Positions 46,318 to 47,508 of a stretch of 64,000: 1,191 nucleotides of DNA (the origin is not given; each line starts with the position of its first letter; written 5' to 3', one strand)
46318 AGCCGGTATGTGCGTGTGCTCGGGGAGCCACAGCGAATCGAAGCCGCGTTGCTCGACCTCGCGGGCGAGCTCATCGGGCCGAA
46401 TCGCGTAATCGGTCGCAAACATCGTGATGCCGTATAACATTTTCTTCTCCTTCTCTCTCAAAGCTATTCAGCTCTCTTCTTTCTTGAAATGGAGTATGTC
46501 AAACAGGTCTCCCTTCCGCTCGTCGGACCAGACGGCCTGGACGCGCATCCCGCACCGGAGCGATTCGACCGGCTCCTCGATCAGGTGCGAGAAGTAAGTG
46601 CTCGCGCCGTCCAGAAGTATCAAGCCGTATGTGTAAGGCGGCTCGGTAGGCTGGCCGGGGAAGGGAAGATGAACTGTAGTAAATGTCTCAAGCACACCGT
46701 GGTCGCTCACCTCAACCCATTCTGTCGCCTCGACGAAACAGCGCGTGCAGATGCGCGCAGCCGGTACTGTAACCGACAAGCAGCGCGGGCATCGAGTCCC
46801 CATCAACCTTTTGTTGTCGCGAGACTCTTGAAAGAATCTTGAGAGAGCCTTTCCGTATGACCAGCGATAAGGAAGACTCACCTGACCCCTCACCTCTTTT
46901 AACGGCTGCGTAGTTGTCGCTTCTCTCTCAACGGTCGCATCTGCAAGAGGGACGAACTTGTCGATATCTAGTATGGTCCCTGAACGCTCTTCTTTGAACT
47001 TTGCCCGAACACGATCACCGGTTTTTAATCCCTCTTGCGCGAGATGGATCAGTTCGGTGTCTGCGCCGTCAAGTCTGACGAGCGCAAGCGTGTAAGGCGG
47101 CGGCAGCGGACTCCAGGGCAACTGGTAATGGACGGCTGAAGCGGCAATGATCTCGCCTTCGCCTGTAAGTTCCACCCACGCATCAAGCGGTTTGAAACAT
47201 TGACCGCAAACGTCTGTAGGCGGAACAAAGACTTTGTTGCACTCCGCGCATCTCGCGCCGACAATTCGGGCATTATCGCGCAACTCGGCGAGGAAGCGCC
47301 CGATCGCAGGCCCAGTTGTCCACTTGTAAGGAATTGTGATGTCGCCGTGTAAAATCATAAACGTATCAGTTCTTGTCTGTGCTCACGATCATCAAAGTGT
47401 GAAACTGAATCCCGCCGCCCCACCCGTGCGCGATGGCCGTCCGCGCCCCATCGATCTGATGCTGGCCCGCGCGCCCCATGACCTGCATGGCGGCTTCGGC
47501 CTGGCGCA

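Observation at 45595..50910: Beta-oxidation-like cluster: ACAD + two SCP-x-type thiolase-like proteins + fused double DUF35 + LLM oxidoreductase, preceded by an AT-rich 2x15-bp direct repeat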

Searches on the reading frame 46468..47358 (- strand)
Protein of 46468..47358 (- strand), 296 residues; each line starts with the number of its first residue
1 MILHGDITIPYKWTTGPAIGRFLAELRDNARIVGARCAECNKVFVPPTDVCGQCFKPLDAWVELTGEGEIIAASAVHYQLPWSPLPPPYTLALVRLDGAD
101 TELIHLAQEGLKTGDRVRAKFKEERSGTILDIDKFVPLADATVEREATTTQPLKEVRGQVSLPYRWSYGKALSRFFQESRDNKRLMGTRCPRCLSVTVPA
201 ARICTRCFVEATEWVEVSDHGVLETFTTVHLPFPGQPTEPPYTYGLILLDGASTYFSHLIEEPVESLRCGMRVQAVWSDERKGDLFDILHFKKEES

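Call 3: search_protein_families(library=pfam, proteins=[window:46468-47358:-], max_evalue=0.01)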
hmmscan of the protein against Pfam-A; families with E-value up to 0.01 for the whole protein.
window:46468-47358:- (296 aa): 5 families
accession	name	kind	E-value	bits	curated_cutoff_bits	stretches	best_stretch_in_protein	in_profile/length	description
PF01796.24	OB_ChsH2_C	-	7.5e-29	99.9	27.1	2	214-277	1-64/65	ChsH2, C-terminal OB-fold domain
PF12172.15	zf-ChsH2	-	2e-12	47.1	23.2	2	31-55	8-32/37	ChsH2, rubredoxin-like zinc ribbon domain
PF12773.13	DZR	-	0.00051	20.6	27.3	0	186-207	23-44/45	Double zinc ribbon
PF18912.6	DZR_2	-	0.0019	18.4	27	0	186-212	6-32/56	Double zinc ribbon domain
PF03457.19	HA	-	0.005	17.6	28.4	0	4-31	19-47/64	Helicase associated domain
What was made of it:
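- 46468..47358 (-): Tandem DUF35 protein (296 aa): unit D1 about residues 1-137, linker about 138-155, unit D2 about 156-296; both four-Cys zinc ribbons intact. Pfam finds two stretches each of zf-ChsH2 and OB_ChsH2_C (call 3).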

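Call 4: search_protein_families(library=ncbifam, proteins=[window:46468-47358:-], max_evalue=0.01)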
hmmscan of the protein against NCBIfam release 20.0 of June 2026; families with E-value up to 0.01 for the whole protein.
window:46468-47358:- (296 aa): 1 family
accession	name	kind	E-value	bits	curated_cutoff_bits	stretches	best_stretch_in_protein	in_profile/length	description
NF053627.1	BnzsclthlBbsAGT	equivalog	1.6e-13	50.9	250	1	183-277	34-125/145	benzoylsuccinyl-CoA thiolase subunit BbsA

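Call 10: search_solved_structures(query=window:46468-47358:-, max_evalue=0.01, show_alignments=2)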
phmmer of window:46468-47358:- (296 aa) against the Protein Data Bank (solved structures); distinct sequences matched with E-value up to 0.01: 7.
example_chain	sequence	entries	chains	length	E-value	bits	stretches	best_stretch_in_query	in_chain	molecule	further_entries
3irb_A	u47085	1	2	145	5.4e-12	48.6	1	11-118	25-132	uncharacterized protein from DUF35 family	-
6esq_E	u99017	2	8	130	9.1e-07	31.4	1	25-138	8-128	Pfam DUF35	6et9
6ok1_B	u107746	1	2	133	3e-05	26.5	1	175-277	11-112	ChsH2(DUF35)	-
9myr_B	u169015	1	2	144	3.7e-05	26.2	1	188-289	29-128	Acyl dehydratase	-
5m3k_B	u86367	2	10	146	7.2e-05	25.2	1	25-121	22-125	2,4-diacetylphloroglucinol biosynthesis protein PhlB | 2,4-diacetylphloroglucinol biosynthesis protein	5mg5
7pxp_A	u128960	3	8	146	0.00012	24.5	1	185-289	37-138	Benzoylsuccinyl-CoA thiolase subunit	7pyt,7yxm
9skh_E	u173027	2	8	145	0.0011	21.3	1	25-119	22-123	2,4-diacetylphloroglucinol biosynthesis protein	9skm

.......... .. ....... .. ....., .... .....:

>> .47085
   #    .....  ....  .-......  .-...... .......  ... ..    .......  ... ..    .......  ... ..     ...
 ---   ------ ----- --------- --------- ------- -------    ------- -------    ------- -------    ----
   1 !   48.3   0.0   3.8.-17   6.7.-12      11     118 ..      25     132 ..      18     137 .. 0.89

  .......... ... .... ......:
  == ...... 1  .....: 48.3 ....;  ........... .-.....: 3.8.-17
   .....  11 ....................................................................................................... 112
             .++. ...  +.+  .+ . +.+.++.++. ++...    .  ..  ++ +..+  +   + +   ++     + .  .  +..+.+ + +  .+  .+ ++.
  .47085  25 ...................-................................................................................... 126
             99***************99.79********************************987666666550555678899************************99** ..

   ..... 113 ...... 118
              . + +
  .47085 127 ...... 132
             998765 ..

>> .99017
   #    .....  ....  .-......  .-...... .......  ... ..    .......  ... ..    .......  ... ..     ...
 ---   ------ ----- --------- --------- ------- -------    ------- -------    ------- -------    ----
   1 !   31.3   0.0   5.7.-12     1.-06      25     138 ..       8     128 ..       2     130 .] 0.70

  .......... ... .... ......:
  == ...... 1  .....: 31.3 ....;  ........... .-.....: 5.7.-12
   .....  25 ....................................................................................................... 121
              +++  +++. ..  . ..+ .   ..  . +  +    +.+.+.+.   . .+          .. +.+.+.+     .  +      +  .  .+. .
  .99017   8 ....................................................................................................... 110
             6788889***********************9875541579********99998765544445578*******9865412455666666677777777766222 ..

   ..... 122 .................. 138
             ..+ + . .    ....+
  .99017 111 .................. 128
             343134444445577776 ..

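Call 13: find_homologous_proteins(query=window:46468-47358:-, max_evalue=1e-10)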
Query window:46468-47358:- (296 aa): 253 proteins with E <= 1e-10 among 1965 candidates; the best 120 are listed.
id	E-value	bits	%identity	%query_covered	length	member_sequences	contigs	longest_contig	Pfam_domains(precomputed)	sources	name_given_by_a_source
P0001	9.1e-188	641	91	100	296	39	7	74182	PF12172.15,PF01796.24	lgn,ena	-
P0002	5.3e-170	582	84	100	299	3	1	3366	PF12172.15,PF18912.7,PF01796.24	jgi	-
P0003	6.9e-96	339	48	99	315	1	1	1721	PF12172.15,PF01796.24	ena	-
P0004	2.0e-91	324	49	99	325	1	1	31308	PF12172.15,PF01796.24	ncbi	ncbi:MAG: Zn-ribbon domain-containing OB-fold protein [bacterium]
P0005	6.8e-90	319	49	99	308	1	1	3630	PF12172.15,PF01796.24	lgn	-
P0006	7.0e-89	316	48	99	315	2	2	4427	PF12172.15,PF01796.24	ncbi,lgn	-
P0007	3.8e-86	307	46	100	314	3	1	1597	PF12172.15,PF01796.24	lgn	-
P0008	6.0e-86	306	46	99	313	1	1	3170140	PF12172.15,PF01796.24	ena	-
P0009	6.5e-69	250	44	99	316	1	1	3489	PF12172.15,PF01796.24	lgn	-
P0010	2.7e-64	235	71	49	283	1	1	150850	PF12172.15,PF01796.24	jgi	jgi:uncharacterized OB-fold protein/putative sterol carrier protein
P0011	6.2e-61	224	70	48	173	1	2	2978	PF12172.15,PF01796.24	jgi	jgi:uncharacterized OB-fold protein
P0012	6.6e-61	224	66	50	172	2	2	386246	PF12172.15,PF01796.24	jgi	jgi:uncharacterized OB-fold protein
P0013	7.4e-61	224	70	48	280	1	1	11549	PF12172.15,PF01796.24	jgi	jgi:uncharacterized OB-fold protein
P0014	2.9e-60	222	70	48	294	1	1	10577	PF12172.15,PF01796.24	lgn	-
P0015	3.2e-60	222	67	48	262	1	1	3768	PF12172.15,PF01796.24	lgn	-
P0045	8.9e-55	204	62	49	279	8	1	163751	PF12172.15,PF01796.24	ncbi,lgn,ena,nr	ncbi:MAG TPA: Zn-ribbon domain-containing OB-fold protein [Blastocatellia bacterium]|nr:Zn-ribbon do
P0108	9.3e-38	148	34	97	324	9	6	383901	PF01796.24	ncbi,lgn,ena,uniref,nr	ncbi:MAG: DNA-binding protein [Rhodococcus sp.]|uniref:Zn-ribbon domain-containing OB-fold protein n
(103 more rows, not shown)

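Call 14: find_encoding_contigs(protein=P0001, flank=10000, max_places=3)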
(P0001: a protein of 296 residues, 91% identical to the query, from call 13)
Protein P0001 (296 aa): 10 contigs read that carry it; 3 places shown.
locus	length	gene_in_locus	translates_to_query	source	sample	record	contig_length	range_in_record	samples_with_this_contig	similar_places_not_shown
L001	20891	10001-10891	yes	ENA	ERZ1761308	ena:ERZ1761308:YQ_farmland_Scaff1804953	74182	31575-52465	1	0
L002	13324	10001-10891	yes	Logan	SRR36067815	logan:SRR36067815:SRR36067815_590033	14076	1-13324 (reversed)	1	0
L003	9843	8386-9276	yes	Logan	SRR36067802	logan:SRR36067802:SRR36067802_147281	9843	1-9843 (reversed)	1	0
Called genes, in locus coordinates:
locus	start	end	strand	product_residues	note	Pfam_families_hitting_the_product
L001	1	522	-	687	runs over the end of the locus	PF01471:PG_binding_1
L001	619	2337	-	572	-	PF00512:HisKA, PF02518:HATPase_c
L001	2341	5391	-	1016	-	PF00005:ABC_tran (faint), PF02463:SMC_N, PF13304:AAA_21 (faint), PF13476:AAA_23, PF02463:SMC_N, PF13558:SbcC_Walker_B (weak)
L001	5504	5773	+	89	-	-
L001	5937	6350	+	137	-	-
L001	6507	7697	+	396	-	PF02771:Acyl-CoA_dh_N, PF02770:Acyl-CoA_dh_M, PF00441:Acyl-CoA_dh_1, PF08028:Acyl-CoA_dh_2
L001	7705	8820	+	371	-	PF00108:Thiolase_N (faint), PF22691:Thiolase_C_1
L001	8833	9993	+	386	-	PF00108:Thiolase_N, PF02803:Thiolase_C (faint), PF22691:Thiolase_C_1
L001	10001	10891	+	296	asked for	PF12172:zf-ChsH2 (weak), PF01796:OB_ChsH2_C, PF12172:zf-ChsH2 (weak), PF01796:OB_ChsH2_C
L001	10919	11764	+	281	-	PF00296:Bac_luciferase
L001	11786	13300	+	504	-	PF00989:PAS (faint), PF08448:PAS_4, PF00512:HisKA, PF02518:HATPase_c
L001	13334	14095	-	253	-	-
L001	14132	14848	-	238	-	-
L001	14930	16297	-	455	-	PF02878:PGM_PMM_I, PF02879:PGM_PMM_II, PF02880:PGM_PMM_III, PF00408:PGM_PMM_IV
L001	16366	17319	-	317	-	PF07949:YbbR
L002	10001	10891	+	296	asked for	PF12172:zf-ChsH2 (weak), PF01796:OB_ChsH2_C, PF12172:zf-ChsH2 (weak), PF01796:OB_ChsH2_C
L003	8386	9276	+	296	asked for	PF12172:zf-ChsH2 (weak), PF01796:OB_ChsH2_C, PF12172:zf-ChsH2 (weak), PF01796:OB_ChsH2_C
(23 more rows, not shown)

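Call 15: find_encoding_contigs(protein=P0008, flank=10000, max_places=2)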
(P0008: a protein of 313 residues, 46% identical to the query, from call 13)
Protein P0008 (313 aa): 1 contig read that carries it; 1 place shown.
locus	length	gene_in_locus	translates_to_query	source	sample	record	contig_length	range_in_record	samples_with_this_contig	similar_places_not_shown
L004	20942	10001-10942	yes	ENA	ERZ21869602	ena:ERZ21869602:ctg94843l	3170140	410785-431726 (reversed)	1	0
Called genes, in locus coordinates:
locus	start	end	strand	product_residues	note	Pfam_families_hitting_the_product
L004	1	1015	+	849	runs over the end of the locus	PF02743:dCache_1, PF07730:HisKA_3, PF02518:HATPase_c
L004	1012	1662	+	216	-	PF00072:Response_reg, PF00196:GerE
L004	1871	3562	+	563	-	PF00465:Fe-ADH, PF13685:Fe-ADH_2, PF25137:ADH_Fe_C, PF02036:SCP2 (weak)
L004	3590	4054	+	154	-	PF01796:OB_ChsH2_C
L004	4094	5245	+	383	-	PF00108:Thiolase_N, PF22691:Thiolase_C_1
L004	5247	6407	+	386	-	PF00108:Thiolase_N, PF22691:Thiolase_C_1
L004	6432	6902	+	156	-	PF12172:zf-ChsH2, PF01796:OB_ChsH2_C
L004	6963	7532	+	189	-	-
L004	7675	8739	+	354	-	PF22691:Thiolase_C_1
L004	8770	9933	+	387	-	PF00108:Thiolase_N (weak), PF22691:Thiolase_C_1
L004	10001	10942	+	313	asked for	PF01796:OB_ChsH2_C, PF12172:zf-ChsH2 (weak), PF01796:OB_ChsH2_C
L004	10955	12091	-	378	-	PF02771:Acyl-CoA_dh_N, PF02770:Acyl-CoA_dh_M, PF00441:Acyl-CoA_dh_1, PF08028:Acyl-CoA_dh_2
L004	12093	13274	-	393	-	PF02771:Acyl-CoA_dh_N, PF02770:Acyl-CoA_dh_M, PF00441:Acyl-CoA_dh_1, PF08028:Acyl-CoA_dh_2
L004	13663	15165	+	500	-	PF00501:AMP-binding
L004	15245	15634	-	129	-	PF02310:B12-binding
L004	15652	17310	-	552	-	PF01642:MM_CoA_mutase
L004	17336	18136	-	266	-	PF00378:ECH_1, PF16113:ECH_2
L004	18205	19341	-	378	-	PF02771:Acyl-CoA_dh_N, PF02770:Acyl-CoA_dh_M, PF00441:Acyl-CoA_dh_1, PF08028:Acyl-CoA_dh_2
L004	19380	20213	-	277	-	PF05853:BKACE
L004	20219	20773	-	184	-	PF12172:zf-ChsH2 (weak), PF01796:OB_ChsH2_C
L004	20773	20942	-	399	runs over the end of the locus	PF00108:Thiolase_N, PF02803:Thiolase_C (weak), PF22691:Thiolase_C_1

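Call 17: find_encoding_contigs(protein=P0108, flank=10000, max_places=2)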
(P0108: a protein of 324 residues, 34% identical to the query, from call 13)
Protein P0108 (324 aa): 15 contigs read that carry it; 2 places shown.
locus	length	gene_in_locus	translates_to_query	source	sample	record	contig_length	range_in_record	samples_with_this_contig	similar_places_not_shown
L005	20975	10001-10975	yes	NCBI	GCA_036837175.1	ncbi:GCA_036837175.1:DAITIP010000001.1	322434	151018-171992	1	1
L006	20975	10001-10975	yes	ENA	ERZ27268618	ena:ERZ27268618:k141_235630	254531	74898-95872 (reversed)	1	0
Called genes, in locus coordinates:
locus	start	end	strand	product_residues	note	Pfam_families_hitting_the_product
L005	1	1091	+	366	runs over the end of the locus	-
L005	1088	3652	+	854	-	PF13473:Cupredoxin_1 (faint), PF07731:Cu-oxidase_2 (weak), PF07732:Cu-oxidase_3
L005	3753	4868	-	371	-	PF03060:NMO, PF01070:FMN_dh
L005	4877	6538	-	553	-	PF00501:AMP-binding, PF13193:AMP-binding_C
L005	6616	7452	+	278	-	PF00378:ECH_1, PF16113:ECH_2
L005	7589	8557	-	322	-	-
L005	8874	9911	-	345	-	PF00296:Bac_luciferase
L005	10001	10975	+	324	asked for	PF01796:OB_ChsH2_C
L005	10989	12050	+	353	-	-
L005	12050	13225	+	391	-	PF22691:Thiolase_C_1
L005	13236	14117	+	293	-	PF00296:Bac_luciferase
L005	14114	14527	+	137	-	PF12680:SnoaL_2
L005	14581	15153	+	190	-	PF12804:NTP_transf_3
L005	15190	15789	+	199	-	PF00440:TetR_N, PF13977:TetR_C_6 (weak)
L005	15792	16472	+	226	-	PF23494:bPH_10, PF23493:CysS_C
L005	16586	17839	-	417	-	PF00067:p450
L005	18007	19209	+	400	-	PF00108:Thiolase_N, PF02803:Thiolase_C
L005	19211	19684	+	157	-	PF04075:F420H2_quin_red, PF01243:PNPOx_N (weak)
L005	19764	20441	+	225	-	PF00583:Acetyltransf_1 (weak), PF13508:Acetyltransf_7 (weak)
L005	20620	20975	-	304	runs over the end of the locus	PF00106:adh_short, PF08659:KR, PF13561:adh_short_C2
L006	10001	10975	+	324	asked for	PF01796:OB_ChsH2_C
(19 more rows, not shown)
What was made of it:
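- Closest known: Ltp3-Ltp4 heteromeric aldol-lyase with the adjacent Rv3521-type protein. Same: An LLM oxidoreductase gene is also adjacent in Rhodococcus (call 17).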

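Call 18: find_encoding_contigs(protein=P0045, flank=8000, max_places=2)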
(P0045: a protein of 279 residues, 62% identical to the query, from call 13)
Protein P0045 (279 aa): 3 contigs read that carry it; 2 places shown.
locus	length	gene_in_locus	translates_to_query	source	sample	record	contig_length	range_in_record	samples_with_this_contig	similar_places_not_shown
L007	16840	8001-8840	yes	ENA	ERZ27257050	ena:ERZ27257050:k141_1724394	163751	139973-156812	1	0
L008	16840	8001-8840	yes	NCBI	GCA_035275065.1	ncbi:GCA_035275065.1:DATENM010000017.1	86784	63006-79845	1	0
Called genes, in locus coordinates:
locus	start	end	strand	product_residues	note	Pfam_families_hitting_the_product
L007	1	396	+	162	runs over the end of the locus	-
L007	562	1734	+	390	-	PF02771:Acyl-CoA_dh_N, PF02770:Acyl-CoA_dh_M, PF00441:Acyl-CoA_dh_1, PF08028:Acyl-CoA_dh_2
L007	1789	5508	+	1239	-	PF13424:TPR_12, PF13424:TPR_12, PF17874:TPR_MalT, PF13424:TPR_12, PF14938:SNAP, PF13424:TPR_12, PF13424:TPR_12, PF17874:TPR_MalT, +17 more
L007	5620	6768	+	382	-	PF02803:Thiolase_C (faint), PF22691:Thiolase_C_1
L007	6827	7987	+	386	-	PF00108:Thiolase_N, PF22691:Thiolase_C_1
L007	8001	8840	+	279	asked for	PF12172:zf-ChsH2 (weak), PF01796:OB_ChsH2_C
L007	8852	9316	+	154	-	PF12172:zf-ChsH2 (weak), PF01796:OB_ChsH2_C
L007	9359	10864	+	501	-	PF00989:PAS, PF08448:PAS_4, PF13426:PAS_9 (weak), PF00512:HisKA, PF02518:HATPase_c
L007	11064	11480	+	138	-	-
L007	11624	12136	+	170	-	PF00149:Metallophos (faint), PF12850:Metallophos_2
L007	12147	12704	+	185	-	PF13430:DUF4112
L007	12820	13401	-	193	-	PF01609:DDE_Tnp_1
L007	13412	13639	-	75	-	-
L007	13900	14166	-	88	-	PF10387:DUF2442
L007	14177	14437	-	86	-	PF13711:DUF4160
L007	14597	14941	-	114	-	PF01850:PIN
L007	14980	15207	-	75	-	PF02604:PhdYeFM_antitox (weak), PF10047:DUF2281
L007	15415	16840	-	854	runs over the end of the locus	PF25199:nSTAND_NTPase5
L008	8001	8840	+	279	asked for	PF12172:zf-ChsH2 (weak), PF01796:OB_ChsH2_C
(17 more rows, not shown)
